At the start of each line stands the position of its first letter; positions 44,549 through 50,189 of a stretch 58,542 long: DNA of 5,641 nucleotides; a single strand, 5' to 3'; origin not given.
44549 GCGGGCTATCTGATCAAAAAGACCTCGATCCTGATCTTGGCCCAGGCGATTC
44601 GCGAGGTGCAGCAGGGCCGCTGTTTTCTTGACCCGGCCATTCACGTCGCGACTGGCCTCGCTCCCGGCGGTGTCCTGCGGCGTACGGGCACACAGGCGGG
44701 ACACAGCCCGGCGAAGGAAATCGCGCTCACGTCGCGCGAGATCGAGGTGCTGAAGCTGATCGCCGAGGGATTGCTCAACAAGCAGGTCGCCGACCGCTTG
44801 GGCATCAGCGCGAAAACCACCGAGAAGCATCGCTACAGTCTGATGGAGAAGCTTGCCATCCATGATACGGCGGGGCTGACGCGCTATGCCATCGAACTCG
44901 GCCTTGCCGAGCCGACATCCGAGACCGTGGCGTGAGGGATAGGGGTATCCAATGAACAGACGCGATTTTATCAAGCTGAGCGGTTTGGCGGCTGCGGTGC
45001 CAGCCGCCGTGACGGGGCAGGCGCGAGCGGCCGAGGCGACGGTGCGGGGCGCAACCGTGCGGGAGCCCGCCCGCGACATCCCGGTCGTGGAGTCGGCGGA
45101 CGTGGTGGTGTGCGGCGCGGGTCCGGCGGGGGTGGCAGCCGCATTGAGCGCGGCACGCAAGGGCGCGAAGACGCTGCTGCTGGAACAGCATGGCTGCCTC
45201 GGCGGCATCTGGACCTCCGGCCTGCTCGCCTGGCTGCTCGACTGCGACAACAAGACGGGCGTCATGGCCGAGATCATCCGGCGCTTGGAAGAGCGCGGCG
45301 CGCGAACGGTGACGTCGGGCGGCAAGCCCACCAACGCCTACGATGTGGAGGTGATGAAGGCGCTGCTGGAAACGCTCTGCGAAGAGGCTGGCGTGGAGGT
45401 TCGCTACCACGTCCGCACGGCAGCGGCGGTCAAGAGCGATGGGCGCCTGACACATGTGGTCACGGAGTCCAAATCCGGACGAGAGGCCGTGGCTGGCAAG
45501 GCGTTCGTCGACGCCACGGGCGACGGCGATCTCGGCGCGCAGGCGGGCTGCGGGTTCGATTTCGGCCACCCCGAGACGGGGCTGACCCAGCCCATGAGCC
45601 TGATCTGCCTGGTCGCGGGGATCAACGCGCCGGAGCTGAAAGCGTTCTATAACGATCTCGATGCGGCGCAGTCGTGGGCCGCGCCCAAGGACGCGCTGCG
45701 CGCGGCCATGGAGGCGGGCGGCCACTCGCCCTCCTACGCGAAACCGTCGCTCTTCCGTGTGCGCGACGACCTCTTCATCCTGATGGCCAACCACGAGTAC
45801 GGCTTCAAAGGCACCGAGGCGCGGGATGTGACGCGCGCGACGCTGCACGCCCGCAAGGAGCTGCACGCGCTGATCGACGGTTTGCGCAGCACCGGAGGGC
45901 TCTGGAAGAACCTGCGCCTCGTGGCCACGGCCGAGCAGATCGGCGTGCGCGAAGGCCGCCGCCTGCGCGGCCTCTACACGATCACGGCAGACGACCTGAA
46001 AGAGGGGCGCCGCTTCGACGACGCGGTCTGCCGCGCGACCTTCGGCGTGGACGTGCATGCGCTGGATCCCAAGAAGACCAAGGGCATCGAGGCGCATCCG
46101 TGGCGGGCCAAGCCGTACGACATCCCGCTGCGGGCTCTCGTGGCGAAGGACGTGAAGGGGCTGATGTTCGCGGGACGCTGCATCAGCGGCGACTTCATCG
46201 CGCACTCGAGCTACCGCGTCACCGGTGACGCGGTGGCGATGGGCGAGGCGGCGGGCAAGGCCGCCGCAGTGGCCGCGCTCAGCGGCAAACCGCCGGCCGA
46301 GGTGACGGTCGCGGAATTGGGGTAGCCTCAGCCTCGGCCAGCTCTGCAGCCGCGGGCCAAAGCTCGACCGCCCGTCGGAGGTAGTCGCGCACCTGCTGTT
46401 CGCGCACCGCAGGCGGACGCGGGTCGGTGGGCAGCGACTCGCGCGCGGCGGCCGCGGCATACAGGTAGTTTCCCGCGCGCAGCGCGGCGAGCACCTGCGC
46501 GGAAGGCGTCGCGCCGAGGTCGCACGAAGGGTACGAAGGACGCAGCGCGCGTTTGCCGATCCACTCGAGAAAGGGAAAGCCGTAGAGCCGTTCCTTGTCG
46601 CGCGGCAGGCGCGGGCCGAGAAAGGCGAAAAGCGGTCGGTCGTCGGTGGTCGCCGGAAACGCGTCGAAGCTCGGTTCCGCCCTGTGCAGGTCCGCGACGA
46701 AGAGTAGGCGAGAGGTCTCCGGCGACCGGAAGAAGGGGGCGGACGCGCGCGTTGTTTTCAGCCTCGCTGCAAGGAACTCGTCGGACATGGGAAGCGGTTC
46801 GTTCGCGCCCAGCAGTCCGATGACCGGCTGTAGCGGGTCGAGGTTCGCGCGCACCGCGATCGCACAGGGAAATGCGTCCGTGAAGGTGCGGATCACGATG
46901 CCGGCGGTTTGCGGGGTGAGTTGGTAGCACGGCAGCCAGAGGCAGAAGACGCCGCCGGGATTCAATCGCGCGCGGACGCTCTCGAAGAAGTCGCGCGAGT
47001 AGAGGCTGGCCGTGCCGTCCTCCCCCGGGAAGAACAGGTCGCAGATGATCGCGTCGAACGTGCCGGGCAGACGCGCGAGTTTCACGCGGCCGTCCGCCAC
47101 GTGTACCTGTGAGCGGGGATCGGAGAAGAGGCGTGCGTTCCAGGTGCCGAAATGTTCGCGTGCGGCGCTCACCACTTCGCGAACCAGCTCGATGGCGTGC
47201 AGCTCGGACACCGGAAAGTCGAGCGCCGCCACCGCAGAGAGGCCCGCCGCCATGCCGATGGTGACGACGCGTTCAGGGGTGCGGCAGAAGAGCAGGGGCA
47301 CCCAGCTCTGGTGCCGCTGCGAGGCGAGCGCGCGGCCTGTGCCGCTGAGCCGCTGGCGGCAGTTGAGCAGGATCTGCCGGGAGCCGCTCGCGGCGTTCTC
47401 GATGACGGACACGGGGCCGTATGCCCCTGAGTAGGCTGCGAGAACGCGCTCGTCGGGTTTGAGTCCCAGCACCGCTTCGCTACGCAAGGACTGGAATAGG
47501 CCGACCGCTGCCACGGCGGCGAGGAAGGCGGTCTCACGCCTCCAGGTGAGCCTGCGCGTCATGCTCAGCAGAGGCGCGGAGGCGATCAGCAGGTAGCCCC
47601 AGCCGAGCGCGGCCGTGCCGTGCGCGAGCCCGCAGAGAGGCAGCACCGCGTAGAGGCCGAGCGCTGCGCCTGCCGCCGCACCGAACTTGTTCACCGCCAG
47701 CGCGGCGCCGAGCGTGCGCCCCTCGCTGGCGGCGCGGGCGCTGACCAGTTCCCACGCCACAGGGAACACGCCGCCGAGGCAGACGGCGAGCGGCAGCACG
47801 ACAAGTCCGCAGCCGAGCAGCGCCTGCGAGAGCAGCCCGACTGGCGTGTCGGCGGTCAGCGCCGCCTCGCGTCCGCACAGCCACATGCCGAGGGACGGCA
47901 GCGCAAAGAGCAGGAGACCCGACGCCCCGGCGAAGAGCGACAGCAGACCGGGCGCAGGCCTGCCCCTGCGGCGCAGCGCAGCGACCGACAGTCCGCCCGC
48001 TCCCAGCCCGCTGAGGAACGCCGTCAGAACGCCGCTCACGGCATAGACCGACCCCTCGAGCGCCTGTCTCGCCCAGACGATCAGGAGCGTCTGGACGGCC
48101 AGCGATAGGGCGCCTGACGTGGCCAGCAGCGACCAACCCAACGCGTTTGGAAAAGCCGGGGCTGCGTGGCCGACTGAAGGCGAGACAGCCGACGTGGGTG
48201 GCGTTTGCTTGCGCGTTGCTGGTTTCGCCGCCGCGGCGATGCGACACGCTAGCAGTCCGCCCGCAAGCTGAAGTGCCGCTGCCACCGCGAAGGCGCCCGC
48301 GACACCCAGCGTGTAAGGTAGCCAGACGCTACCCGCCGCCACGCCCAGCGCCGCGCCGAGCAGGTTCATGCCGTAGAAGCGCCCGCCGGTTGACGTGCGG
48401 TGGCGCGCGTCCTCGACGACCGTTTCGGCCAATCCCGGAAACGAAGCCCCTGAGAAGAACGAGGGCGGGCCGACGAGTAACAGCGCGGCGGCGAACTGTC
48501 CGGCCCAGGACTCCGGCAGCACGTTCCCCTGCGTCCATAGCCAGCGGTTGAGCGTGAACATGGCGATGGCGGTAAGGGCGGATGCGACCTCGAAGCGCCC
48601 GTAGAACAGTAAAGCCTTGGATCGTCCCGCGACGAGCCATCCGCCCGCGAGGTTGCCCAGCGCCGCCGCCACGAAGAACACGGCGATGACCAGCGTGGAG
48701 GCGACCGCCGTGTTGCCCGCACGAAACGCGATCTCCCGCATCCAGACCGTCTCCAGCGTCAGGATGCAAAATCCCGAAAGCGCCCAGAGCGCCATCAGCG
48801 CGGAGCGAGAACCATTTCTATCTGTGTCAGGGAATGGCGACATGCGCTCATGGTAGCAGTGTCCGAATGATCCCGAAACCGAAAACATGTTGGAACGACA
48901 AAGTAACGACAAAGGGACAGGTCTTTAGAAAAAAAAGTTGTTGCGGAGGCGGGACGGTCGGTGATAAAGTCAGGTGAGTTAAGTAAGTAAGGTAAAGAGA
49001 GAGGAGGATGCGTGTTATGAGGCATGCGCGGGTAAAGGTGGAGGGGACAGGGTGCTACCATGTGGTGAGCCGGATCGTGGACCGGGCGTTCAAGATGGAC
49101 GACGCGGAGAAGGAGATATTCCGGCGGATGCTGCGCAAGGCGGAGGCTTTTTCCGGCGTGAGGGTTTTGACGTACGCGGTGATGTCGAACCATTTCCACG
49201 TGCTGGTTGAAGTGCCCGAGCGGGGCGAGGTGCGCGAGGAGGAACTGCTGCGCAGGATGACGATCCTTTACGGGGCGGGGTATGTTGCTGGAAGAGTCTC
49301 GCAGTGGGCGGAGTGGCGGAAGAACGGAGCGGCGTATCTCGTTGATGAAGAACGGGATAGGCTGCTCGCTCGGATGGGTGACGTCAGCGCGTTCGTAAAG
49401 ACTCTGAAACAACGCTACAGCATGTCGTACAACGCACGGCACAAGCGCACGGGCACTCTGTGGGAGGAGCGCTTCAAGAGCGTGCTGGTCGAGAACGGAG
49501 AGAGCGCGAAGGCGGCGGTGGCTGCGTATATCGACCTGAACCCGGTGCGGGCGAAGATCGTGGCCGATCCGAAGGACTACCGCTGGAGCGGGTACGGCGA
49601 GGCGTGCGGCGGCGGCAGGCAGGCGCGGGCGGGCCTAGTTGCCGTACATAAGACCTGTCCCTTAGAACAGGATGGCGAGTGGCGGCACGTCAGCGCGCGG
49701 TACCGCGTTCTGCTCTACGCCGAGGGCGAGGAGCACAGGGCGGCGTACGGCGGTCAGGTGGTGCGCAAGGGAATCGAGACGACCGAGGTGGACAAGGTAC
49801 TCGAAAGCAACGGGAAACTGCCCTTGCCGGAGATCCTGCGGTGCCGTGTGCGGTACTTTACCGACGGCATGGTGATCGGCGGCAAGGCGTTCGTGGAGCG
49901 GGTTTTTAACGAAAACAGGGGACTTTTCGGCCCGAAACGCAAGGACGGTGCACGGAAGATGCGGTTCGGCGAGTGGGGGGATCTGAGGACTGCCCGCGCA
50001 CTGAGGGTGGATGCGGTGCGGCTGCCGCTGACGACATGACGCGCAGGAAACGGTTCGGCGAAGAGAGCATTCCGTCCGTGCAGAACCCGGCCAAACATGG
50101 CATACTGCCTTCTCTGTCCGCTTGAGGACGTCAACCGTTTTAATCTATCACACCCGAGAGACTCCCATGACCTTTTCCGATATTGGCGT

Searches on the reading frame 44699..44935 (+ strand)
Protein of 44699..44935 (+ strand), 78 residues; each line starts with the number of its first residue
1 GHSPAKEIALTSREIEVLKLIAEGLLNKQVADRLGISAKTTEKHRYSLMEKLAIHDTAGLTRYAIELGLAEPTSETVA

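Call 61: search_solved_structures(query=window:44699-44935:+, max_evalue=0.00001, show_alignments=5)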
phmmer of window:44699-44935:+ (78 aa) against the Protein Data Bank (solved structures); distinct sequences matched with E-value up to 0.00001: 20.
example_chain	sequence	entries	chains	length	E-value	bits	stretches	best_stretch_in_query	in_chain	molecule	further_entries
7vim_A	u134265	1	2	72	1.1e-13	54.3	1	5-71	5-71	Protein EsrB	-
8a5r_AAA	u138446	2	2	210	6.6e-12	48.7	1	9-70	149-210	Light-activated DNA-binding protein EL222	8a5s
3p7n_A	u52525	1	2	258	3e-11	46.7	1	9-69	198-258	Sensor histidine kinase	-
4wsz_A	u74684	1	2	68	6.8e-09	39.2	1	10-70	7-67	Response regulator receiver domain protein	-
1yio_A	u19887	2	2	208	7.4e-09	39.1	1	9-62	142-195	response regulatory protein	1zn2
2jpc_A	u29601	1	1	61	1.5e-08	38.2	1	13-69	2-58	SsrB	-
4wt0_B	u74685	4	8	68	3.5e-08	37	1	10-70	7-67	Response regulator receiver domain protein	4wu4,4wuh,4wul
5hev_A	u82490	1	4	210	4.1e-08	36.8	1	4-70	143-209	Response regulator protein VraR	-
7ve4_A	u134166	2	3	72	8.5e-07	32.6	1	9-69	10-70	DNA-binding response regulator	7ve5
1zlj_A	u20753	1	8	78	9.6e-07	32.4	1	9-73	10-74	Dormancy Survival Regulator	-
7x1k_A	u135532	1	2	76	1.2e-06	32.1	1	9-66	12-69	Chemotaxis protein CheY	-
2rnj_A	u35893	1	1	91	1.6e-06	31.7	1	9-68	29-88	Response regulator protein vraR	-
1zlk_A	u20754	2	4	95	1.7e-06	31.7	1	9-73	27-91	Dormancy Survival Regulator | TWO COMPONENT TRANSCRIPTIONAL REGULATORY PROTEIN DEVR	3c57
8u3b_G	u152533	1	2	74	4.6e-06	30.3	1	10-55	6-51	Nitrate/nitrite response regulator protein NarL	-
1je8_A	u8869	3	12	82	4.7e-06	30.3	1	9-55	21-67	Nitrate/Nitrite Response Regulator Protein NARL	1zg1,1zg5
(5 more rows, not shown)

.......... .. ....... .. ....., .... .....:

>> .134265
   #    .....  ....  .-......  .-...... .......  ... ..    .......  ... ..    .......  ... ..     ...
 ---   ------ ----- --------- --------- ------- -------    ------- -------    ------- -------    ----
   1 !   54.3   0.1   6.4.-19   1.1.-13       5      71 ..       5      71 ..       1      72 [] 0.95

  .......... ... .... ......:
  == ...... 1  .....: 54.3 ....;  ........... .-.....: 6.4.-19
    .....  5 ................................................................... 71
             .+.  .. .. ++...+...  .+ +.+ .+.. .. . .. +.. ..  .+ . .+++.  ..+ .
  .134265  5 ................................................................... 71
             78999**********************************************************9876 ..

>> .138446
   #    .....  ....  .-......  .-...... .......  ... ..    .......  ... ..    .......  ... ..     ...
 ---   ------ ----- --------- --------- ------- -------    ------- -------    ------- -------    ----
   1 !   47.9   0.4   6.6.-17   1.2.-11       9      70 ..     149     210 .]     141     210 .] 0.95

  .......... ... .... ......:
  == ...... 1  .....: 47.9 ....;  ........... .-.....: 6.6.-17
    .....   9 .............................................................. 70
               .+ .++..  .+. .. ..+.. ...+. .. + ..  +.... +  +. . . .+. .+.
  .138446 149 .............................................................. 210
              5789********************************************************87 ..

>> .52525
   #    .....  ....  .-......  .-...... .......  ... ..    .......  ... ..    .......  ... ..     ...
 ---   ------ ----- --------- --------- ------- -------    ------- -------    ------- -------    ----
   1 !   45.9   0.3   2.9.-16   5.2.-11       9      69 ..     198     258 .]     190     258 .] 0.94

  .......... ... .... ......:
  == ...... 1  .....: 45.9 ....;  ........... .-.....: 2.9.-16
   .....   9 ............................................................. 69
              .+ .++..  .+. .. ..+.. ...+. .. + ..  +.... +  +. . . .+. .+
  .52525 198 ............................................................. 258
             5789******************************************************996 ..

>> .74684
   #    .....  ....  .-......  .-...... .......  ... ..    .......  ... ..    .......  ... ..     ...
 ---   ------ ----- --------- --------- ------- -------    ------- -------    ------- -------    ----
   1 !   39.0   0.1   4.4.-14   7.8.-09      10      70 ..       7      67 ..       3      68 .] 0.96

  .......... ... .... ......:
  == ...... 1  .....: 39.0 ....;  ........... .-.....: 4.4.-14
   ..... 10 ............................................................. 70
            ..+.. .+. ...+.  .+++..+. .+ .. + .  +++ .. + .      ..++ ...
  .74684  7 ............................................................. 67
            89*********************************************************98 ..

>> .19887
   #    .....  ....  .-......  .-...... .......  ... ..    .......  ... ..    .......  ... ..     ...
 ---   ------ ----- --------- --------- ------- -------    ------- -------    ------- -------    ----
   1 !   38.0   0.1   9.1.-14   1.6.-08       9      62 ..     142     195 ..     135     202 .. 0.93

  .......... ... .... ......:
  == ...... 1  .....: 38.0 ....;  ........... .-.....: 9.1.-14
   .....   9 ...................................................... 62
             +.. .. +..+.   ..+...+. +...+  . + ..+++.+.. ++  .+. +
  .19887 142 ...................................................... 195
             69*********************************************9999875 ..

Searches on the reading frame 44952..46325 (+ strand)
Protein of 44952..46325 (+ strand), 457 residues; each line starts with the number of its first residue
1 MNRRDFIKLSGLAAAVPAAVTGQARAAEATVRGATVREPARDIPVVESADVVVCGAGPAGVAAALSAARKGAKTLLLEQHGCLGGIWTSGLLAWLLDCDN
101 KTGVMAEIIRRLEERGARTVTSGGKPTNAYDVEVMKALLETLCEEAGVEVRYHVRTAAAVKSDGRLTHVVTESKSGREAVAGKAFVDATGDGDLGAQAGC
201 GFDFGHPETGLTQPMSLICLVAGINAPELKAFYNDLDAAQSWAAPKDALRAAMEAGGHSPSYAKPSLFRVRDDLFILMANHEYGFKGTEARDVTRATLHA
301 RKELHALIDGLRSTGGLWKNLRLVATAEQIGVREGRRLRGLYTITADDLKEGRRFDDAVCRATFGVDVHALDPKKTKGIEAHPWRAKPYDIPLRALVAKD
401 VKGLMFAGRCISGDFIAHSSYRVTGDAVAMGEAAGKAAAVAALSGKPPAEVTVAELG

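Call 14: search_protein_families(library=pfam, proteins=[window:44952-46325:+], max_evalue=0.00001)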
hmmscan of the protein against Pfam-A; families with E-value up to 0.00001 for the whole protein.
window:44952-46325:+ (457 aa): 7 families
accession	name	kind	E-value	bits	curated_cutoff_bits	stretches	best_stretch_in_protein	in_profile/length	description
PF12831.13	FAD_oxidored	-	4.5e-103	346.2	27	1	50-456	1-412/416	FAD dependent oxidoreductase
PF01946.23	Thi4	-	3.1e-07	30.3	26.2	1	43-94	12-65/235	Thi4 family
PF03486.20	HI0933_like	-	9.1e-07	29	50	0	50-83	2-35/244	HI0933-like protein Rossmann domain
PF07992.20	Pyr_redox_2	-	1.8e-06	28.1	26.1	0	50-84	2-37/291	Pyridine nucleotide-disulphide oxidoreductase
PF01134.28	GIDA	-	4.1e-06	26.6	22.1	1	50-80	1-31/391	Glucose inhibited division protein A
PF01266.30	DAO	-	5.7e-06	26.5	27.9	0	50-82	1-34/353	FAD dependent oxidoreductase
PF00890.30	FAD_binding_2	-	6.5e-06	26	20.4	1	50-85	1-36/414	FAD binding domain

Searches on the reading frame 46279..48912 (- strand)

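Call 23: search_protein_families(library=pfam, proteins=[window:46279-48912:-], max_evalue=0.00001)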
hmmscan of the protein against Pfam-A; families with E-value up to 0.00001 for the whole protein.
window:46279-48912:- (877 aa): 1 family
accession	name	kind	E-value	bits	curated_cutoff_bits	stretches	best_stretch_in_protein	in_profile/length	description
PF01564.23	Spermine_synth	-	2.5e-13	50.4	22.9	1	538-682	11-154/186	Spermine/spermidine synthase domain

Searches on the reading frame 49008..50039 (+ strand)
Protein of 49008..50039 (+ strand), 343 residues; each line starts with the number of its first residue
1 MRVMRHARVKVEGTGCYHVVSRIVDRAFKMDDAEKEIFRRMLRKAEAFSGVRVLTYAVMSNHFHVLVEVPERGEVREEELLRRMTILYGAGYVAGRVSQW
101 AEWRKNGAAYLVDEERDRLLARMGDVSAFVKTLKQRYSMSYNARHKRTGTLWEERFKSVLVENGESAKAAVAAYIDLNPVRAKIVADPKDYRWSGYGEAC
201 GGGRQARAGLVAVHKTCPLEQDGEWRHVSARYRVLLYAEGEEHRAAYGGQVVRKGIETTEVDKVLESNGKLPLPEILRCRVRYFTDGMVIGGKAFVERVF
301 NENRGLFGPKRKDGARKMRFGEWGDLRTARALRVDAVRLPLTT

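Call 14: search_protein_families(library=pfam, proteins=[window:49008-50039:+], max_evalue=0.00001)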
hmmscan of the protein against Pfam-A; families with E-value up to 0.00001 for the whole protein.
window:49008-50039:+ (343 aa): 1 family
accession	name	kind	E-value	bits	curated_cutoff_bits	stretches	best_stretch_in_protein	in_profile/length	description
PF01797.21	Y1_Tnp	-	1.1e-10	42.2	23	0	17-75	7-65/121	Transposase IS200 like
